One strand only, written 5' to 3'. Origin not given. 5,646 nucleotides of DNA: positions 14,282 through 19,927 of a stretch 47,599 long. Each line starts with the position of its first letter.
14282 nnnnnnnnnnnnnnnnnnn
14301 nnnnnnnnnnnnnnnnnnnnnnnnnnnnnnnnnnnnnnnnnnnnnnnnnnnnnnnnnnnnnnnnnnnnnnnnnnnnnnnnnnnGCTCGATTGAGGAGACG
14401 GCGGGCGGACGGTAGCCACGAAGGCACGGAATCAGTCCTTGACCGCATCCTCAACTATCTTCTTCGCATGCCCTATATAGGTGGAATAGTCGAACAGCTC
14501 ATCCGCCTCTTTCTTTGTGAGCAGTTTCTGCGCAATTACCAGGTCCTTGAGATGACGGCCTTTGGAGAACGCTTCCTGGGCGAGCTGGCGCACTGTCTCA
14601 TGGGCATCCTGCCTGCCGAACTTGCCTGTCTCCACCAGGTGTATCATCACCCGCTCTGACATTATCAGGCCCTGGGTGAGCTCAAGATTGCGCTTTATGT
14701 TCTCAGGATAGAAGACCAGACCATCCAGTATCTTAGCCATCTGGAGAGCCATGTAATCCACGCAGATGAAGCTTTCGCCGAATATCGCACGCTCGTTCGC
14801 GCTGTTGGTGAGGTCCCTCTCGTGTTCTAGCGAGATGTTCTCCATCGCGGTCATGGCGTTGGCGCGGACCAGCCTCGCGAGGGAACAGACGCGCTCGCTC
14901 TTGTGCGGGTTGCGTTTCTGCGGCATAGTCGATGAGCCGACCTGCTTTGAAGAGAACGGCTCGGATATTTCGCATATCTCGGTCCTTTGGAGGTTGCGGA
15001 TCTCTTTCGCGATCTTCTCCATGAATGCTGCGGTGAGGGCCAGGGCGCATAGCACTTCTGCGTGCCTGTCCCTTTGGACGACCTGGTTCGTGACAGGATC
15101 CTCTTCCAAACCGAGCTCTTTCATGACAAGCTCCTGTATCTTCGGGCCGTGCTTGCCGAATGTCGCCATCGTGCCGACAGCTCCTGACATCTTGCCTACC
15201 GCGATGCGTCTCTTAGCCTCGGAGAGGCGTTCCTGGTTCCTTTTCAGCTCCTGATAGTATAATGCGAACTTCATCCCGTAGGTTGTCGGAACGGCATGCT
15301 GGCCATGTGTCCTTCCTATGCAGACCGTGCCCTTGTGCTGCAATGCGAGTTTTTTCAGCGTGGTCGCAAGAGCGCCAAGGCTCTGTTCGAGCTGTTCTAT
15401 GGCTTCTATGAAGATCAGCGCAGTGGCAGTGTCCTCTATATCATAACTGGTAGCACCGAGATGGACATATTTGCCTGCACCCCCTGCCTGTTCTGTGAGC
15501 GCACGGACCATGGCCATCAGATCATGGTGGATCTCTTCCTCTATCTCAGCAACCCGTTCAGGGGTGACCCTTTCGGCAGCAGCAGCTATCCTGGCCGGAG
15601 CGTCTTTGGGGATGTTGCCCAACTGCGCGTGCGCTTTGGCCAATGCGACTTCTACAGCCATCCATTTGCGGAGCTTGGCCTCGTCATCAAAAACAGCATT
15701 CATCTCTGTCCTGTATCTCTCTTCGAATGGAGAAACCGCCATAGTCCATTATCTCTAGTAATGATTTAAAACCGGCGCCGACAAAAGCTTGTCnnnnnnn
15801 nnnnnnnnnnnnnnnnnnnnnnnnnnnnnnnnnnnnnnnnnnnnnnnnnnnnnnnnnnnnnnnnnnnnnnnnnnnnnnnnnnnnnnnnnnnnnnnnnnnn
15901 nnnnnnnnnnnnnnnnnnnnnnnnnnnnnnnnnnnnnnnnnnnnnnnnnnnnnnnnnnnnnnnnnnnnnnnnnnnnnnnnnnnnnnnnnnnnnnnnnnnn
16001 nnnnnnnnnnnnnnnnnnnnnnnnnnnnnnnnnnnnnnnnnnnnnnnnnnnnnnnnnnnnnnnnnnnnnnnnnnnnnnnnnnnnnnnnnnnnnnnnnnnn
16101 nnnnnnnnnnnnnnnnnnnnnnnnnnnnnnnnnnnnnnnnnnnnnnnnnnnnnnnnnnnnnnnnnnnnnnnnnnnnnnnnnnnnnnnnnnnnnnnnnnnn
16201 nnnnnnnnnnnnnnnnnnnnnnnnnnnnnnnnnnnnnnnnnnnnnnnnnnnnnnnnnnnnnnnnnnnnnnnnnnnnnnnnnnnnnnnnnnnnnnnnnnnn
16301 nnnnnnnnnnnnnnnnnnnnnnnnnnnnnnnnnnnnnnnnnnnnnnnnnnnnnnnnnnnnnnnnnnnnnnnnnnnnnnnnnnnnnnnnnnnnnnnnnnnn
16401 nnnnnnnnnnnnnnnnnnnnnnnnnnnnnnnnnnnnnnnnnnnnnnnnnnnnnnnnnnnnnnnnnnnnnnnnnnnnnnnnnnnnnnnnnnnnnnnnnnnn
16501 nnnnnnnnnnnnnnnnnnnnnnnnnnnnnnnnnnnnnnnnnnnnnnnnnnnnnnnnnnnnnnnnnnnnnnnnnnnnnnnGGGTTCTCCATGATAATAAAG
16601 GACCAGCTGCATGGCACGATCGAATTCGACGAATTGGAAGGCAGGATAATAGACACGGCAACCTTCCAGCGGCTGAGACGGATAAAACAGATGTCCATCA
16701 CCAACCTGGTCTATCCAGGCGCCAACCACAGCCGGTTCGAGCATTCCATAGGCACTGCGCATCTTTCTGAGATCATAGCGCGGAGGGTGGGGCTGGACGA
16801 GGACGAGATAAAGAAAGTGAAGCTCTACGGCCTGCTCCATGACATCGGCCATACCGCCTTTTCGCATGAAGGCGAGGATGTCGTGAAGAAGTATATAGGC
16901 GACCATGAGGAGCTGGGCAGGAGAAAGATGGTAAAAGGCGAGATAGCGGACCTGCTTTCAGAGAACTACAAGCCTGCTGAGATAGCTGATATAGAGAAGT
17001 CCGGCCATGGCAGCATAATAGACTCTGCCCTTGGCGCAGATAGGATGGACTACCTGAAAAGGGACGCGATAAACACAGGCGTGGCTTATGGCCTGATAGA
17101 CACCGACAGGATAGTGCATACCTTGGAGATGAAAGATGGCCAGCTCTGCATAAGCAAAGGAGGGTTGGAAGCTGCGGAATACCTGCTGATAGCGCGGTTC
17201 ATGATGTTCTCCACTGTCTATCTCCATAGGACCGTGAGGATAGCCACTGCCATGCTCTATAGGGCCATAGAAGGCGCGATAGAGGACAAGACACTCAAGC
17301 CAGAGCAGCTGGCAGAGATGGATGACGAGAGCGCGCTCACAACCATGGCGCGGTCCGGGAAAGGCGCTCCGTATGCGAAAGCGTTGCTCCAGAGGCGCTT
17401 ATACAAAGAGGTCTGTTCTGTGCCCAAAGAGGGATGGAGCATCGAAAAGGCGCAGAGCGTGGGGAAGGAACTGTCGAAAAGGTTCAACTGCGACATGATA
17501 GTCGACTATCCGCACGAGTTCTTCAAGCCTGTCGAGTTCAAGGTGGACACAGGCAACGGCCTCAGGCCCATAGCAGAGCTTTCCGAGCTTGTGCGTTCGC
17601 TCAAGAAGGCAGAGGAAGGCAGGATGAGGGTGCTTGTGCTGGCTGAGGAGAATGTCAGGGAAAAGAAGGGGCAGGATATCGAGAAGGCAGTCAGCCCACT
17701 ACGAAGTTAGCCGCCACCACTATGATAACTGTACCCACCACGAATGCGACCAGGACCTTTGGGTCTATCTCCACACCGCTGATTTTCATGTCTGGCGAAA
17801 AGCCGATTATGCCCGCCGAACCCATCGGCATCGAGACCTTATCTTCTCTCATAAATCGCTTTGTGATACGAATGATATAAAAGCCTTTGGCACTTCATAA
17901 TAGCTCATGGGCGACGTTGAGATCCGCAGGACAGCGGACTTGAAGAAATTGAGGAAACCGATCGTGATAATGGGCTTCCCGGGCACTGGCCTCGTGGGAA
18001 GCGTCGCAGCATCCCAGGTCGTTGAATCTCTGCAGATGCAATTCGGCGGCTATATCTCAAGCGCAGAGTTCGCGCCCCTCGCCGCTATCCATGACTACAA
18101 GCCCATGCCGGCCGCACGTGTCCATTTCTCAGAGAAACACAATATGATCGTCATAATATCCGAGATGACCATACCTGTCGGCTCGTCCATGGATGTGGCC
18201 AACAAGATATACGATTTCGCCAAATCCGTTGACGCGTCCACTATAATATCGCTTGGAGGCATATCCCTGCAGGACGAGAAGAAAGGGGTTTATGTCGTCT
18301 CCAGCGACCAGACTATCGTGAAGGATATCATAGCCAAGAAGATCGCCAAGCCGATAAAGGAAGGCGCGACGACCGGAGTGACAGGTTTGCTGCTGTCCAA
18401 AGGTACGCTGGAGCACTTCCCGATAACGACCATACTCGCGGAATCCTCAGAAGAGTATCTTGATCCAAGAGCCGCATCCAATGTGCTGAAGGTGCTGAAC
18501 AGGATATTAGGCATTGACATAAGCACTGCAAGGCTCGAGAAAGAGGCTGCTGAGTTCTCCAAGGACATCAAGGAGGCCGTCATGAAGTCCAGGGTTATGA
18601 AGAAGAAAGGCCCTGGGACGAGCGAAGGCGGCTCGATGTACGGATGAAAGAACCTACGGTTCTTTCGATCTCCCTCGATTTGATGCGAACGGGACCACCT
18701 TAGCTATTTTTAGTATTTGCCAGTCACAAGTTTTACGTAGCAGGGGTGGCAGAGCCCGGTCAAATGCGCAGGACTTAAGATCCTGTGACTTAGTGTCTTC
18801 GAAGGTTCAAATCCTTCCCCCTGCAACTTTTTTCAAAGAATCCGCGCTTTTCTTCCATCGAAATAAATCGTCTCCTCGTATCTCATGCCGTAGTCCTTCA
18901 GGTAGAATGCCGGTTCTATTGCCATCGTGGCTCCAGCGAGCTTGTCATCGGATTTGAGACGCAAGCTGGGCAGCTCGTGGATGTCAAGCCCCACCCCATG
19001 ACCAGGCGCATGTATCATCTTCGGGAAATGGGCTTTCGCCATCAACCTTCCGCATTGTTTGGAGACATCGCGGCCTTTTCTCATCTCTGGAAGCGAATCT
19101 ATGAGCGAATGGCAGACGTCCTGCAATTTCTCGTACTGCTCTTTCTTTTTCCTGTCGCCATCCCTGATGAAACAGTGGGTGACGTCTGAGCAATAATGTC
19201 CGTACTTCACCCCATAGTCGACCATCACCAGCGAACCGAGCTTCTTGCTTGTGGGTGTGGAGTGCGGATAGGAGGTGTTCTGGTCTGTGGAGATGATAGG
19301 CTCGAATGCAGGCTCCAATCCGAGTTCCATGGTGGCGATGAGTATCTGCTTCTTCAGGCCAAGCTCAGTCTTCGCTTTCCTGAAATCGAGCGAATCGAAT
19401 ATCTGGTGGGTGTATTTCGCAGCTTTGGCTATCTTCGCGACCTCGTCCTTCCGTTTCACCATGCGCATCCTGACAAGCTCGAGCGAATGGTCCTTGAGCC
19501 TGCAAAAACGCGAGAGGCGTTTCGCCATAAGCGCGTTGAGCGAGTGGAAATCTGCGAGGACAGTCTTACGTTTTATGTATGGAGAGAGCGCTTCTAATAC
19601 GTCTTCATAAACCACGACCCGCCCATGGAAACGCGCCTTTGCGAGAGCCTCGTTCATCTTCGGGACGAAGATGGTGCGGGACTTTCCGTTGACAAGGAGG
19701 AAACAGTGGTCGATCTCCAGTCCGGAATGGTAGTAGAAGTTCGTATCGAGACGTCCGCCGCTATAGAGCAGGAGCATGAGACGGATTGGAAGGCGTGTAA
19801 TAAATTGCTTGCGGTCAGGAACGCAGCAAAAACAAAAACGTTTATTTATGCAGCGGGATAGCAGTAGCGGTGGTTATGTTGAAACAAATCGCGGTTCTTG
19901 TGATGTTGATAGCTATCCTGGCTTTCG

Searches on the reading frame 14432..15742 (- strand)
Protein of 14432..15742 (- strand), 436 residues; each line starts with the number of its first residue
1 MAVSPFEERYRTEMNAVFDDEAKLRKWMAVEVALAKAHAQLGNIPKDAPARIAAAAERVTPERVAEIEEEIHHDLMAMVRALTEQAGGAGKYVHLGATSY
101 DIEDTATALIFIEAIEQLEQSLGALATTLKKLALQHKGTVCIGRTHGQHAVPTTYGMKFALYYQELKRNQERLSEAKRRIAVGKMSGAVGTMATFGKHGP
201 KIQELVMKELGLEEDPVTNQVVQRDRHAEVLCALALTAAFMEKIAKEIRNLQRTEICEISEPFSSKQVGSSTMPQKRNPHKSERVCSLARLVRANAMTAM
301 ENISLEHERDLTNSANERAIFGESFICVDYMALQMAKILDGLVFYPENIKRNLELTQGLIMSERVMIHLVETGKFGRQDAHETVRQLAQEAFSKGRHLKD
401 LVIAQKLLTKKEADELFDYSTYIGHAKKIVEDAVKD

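Call 55: search_protein_families(library=pfam, proteins=[window:14432-15742:-], max_evalue=0.001)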
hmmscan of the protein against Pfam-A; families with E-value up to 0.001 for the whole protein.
window:14432-15742:- (436 aa): 4 families
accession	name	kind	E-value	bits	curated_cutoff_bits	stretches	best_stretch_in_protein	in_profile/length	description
PF00206.25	Lyase_1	-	7.8e-56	190.2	27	1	13-290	9-308/312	Lyase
PF10397.14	ADSL_C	-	4.5e-20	72.2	32.7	1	358-432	1-78/79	Adenylosuccinate lyase C-terminus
PF10415.14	FumaraseC_C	-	2.9e-06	28.1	32.5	1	382-419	12-49/54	Fumarase C C-terminus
PF08328.16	ASL_C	-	4.7e-05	23.9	35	1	307-416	3-106/115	Adenylosuccinate lyase C-terminal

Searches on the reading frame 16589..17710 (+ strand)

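Call 111: search_protein_families(library=pfam, proteins=[window:16589-17710:+], max_evalue=0.0001)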
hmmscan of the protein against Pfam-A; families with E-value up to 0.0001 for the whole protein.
window:16589-17710:+ (373 aa): 3 families
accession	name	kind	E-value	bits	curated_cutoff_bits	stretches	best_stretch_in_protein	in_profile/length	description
PF19276.4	HD_assoc_2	-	1.1e-39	136.7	23.1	1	170-366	1-209/222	HD associated region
PF01966.28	HD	-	3e-12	47.3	22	1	49-156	1-113/116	HD domain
PF08668.18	HDOD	-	1.9e-05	24.6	22.9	1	50-101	96-145/196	HDOD domain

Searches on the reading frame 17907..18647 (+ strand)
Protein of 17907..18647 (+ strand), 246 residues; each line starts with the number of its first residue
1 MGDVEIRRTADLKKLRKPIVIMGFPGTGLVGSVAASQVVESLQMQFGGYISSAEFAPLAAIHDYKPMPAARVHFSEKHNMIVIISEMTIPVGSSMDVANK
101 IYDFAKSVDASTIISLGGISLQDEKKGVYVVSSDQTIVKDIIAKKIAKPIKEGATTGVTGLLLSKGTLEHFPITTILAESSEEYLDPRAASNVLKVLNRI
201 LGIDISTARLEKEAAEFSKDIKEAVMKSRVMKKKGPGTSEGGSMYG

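Call 111: search_protein_families(library=pfam, proteins=[window:17907-18647:+], max_evalue=0.0001)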
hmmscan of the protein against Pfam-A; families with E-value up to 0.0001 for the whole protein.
window:17907-18647:+ (246 aa): 1 family
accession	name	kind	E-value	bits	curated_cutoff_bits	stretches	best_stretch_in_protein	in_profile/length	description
PF09754.15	PAC2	-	1.3e-36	126.8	25.8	1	21-224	2-214/215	PAC2 family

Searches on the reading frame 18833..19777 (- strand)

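Call 111: search_protein_families(library=pfam, proteins=[window:18833-19777:-], max_evalue=0.0001)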
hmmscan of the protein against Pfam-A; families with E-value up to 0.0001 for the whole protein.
window:18833-19777:- (314 aa): 2 families
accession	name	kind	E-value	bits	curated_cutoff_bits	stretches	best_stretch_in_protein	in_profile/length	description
PF00557.29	Peptidase_M24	-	5e-32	111.8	23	1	115-305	2-205/208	Metallopeptidase family M24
PF01321.24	Creatinase_N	-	3.8e-06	27.9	22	1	12-107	23-128/128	Creatinase/Prolidase N-terminal domain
